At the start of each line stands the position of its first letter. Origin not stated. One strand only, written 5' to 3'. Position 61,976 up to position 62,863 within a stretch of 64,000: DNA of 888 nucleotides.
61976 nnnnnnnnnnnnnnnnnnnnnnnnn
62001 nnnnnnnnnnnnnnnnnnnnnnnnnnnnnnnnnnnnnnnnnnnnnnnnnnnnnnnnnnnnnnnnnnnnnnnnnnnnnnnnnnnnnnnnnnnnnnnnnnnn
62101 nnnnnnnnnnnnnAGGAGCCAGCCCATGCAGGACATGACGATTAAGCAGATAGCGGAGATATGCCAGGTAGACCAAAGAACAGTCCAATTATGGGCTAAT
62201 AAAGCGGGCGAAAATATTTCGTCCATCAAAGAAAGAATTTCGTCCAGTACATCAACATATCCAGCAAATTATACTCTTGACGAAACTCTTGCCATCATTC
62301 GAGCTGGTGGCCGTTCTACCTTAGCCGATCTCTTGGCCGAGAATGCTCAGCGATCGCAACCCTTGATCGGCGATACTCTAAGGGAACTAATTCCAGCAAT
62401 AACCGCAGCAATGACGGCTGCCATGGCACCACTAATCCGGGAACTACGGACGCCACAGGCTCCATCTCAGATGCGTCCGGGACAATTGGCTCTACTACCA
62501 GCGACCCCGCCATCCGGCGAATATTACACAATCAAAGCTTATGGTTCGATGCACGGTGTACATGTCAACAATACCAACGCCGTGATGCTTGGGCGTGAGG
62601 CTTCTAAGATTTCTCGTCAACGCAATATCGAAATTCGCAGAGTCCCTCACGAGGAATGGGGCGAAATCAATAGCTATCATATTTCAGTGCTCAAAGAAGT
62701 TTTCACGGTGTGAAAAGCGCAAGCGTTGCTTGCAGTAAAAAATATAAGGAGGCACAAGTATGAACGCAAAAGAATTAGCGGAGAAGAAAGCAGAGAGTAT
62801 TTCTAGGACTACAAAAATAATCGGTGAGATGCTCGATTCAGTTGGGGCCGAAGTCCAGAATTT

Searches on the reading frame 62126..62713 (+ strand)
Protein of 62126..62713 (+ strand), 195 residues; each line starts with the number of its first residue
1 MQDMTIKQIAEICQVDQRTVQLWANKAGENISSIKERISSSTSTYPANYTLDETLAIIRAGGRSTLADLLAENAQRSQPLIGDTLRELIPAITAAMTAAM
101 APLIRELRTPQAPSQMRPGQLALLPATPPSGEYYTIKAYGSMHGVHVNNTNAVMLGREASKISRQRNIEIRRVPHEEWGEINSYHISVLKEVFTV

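Call 90: find_encoding_contigs(protein=window:62126-62713:+, flank=10000, max_places=2)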
Protein window:62126-62713:+ (195 aa): 1 contig read that carries it; 1 place shown.
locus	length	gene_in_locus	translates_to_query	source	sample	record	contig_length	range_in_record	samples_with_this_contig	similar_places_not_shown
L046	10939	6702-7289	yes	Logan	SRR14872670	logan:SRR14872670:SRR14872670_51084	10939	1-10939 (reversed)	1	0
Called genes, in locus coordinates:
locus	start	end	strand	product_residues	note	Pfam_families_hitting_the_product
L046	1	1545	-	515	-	?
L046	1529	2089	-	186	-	-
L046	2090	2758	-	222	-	-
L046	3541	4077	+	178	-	-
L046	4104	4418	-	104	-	-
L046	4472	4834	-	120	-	-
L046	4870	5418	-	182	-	-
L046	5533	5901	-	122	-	-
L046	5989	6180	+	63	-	-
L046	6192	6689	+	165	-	-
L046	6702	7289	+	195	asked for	-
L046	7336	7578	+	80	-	-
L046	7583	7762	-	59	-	-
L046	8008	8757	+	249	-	PF01507:PAPS_reduct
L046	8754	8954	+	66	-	-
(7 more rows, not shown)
